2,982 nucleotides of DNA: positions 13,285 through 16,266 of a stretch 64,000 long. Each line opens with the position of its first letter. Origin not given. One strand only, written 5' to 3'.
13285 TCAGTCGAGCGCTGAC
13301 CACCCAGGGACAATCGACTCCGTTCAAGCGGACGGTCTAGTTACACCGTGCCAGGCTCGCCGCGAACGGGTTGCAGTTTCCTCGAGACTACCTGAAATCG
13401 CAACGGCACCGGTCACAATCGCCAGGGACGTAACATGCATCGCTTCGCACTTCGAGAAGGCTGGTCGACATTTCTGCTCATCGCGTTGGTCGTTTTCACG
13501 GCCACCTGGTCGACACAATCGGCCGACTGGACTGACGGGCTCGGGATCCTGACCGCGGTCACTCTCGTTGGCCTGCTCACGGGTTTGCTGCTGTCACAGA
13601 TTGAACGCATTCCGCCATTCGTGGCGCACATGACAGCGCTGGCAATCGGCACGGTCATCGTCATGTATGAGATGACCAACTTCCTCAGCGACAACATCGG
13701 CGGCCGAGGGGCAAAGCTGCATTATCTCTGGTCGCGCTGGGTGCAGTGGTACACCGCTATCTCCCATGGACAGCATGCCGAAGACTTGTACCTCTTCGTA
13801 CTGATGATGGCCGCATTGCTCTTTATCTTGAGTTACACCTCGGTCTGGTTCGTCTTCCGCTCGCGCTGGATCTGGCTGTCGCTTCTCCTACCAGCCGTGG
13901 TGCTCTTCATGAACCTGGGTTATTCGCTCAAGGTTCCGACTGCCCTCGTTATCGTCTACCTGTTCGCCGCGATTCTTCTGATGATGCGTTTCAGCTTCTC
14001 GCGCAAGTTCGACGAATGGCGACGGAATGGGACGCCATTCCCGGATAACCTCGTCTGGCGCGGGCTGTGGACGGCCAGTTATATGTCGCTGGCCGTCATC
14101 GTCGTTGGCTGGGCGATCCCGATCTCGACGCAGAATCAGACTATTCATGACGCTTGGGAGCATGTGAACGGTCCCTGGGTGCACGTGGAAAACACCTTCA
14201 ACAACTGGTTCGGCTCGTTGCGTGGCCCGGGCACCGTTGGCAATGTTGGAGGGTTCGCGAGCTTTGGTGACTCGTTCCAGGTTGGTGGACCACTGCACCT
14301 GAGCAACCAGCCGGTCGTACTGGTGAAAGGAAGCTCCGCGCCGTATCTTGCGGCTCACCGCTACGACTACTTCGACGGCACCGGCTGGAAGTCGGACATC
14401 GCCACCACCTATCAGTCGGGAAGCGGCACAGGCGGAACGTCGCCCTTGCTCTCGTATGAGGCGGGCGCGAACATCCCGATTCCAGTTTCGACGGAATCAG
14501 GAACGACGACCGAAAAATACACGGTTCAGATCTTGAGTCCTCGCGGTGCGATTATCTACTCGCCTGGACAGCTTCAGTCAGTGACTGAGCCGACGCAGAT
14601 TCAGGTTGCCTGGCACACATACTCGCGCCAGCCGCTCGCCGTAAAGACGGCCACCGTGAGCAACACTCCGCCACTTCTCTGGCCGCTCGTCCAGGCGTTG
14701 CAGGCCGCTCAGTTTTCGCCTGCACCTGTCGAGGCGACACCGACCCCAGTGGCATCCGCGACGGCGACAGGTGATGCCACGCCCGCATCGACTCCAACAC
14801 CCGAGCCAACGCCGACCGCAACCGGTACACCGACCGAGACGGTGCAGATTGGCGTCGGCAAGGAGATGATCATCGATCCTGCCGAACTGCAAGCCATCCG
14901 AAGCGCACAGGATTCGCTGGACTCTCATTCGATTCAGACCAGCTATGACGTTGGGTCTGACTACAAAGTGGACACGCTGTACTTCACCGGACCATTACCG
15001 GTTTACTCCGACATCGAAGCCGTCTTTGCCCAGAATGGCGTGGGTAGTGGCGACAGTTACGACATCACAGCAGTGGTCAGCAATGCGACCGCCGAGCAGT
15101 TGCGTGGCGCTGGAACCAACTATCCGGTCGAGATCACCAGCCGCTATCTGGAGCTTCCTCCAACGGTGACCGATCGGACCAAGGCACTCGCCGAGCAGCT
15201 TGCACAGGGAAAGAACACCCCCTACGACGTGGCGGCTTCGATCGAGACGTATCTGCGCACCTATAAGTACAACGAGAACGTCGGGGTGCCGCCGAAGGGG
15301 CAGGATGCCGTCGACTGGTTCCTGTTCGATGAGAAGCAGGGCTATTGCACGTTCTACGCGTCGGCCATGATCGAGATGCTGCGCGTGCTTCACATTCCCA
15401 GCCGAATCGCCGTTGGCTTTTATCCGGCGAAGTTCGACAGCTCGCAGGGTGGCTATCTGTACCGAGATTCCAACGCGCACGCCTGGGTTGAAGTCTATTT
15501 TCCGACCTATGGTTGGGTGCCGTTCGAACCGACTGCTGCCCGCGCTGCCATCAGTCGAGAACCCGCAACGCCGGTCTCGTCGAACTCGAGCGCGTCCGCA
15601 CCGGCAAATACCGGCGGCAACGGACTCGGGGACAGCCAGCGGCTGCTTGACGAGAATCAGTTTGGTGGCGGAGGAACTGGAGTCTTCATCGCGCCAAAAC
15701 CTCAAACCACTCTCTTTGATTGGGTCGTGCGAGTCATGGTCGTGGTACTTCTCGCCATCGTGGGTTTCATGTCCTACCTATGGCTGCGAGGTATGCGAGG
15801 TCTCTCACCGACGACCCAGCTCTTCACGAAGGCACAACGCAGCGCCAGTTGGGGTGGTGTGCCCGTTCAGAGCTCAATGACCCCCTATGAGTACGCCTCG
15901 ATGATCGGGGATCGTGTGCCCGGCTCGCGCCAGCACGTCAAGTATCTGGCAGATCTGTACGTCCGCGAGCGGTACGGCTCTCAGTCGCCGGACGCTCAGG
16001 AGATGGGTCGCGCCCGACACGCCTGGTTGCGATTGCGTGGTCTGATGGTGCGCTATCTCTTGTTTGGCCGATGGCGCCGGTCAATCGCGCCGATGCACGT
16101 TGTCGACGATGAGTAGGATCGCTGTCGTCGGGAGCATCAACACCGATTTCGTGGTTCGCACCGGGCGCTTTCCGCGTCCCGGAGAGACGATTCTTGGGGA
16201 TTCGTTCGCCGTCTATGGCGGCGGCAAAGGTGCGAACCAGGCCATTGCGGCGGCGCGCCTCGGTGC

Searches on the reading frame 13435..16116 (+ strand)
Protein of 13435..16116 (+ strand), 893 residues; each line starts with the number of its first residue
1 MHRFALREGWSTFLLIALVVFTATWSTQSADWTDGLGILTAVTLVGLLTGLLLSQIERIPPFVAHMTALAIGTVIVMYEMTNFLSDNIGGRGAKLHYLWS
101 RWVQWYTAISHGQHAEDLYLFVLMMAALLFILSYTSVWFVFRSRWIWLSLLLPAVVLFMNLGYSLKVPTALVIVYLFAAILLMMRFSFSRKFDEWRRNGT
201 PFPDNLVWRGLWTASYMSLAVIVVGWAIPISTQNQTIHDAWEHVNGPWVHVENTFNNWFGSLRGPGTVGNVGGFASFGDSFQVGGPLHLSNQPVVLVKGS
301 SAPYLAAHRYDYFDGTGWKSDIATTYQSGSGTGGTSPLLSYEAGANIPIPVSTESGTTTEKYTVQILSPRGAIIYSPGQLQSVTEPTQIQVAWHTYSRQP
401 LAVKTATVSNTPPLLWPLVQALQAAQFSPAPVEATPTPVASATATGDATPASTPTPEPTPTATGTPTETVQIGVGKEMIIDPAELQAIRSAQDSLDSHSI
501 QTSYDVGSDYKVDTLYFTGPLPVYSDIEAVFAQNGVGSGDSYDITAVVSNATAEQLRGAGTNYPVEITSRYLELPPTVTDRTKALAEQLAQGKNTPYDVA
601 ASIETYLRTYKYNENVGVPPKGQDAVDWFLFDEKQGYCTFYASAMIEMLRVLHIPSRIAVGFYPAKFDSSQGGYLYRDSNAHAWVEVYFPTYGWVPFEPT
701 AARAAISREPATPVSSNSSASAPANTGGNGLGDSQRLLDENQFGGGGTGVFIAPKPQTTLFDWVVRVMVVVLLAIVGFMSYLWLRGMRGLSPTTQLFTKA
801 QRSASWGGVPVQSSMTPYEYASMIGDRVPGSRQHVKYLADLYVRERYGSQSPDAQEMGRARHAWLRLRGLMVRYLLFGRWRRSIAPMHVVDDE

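Call 36: search_protein_families(library=pfam, proteins=[window:13435-16116:+], max_evalue=0.00001)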
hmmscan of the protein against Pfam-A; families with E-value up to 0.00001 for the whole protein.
window:13435-16116:+ (893 aa): 2 families
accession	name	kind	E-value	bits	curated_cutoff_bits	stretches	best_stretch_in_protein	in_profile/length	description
PF01841.26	Transglut_core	-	9.4e-26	90.6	23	1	583-699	1-108/108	Transglutaminase-like superfamily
PF13559.11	DUF4129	-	5.7e-11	42.8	24.8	1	807-864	12-68/69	Domain of unknown function (DUF4129)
